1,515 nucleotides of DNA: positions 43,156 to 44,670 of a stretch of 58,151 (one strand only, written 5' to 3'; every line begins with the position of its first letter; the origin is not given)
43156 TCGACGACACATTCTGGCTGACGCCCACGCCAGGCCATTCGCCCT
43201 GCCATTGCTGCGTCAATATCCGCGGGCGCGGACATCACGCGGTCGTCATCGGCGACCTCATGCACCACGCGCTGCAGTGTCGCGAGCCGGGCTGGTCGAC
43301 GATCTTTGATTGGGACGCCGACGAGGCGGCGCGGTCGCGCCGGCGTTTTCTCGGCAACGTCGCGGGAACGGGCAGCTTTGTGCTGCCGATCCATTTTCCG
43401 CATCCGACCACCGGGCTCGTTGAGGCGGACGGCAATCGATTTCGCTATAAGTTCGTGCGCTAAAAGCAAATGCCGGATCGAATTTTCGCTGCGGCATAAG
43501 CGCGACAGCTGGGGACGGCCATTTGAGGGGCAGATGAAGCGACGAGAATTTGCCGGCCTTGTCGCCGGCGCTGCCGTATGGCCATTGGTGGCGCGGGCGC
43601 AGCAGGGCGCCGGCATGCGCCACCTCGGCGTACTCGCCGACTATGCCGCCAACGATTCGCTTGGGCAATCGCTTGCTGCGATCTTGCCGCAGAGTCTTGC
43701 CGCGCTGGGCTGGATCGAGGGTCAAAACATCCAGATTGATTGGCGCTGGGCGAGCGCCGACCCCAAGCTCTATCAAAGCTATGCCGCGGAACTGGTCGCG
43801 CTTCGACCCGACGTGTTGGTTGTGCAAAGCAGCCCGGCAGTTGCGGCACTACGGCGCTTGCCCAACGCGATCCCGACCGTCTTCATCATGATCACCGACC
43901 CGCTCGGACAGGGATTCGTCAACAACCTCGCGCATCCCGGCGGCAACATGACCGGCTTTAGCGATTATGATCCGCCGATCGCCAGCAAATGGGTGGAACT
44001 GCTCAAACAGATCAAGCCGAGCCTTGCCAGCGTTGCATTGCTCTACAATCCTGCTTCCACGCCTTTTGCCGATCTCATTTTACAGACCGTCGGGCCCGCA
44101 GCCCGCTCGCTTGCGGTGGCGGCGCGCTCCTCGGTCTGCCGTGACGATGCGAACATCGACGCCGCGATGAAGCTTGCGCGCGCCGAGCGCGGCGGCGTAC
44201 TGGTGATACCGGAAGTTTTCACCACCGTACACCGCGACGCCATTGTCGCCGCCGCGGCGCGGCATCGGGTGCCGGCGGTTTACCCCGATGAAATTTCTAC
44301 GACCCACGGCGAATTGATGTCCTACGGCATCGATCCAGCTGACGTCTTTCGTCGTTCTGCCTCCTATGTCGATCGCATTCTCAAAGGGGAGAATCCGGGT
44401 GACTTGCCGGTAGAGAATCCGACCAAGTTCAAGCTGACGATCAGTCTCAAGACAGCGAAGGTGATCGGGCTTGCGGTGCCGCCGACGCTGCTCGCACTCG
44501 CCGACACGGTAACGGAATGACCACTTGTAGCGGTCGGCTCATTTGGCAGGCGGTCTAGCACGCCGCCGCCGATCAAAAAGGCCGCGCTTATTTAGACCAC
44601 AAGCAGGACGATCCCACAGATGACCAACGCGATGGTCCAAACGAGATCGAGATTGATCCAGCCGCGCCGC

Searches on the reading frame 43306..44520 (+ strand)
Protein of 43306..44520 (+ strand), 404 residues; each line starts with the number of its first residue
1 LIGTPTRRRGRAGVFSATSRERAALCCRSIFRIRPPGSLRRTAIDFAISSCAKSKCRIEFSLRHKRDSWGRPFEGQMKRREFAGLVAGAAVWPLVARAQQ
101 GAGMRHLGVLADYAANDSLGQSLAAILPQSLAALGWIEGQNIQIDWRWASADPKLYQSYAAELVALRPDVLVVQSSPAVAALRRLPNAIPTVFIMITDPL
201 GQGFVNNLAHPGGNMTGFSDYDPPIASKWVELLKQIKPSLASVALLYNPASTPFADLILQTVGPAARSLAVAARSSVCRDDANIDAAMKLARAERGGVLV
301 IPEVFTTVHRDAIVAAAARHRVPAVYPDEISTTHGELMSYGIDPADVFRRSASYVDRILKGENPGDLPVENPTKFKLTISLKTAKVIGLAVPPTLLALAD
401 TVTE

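Call 86: search_protein_families(library=pfam, proteins=[window:43306-44520:+], max_evalue=0.00001)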
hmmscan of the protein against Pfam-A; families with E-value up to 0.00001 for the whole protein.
window:43306-44520:+ (404 aa): 1 family
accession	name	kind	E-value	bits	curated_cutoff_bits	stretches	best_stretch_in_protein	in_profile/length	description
PF04392.18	ABC_sub_bind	-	1.4e-34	120.2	25.9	1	129-402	22-292/293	ABC transporter substrate binding protein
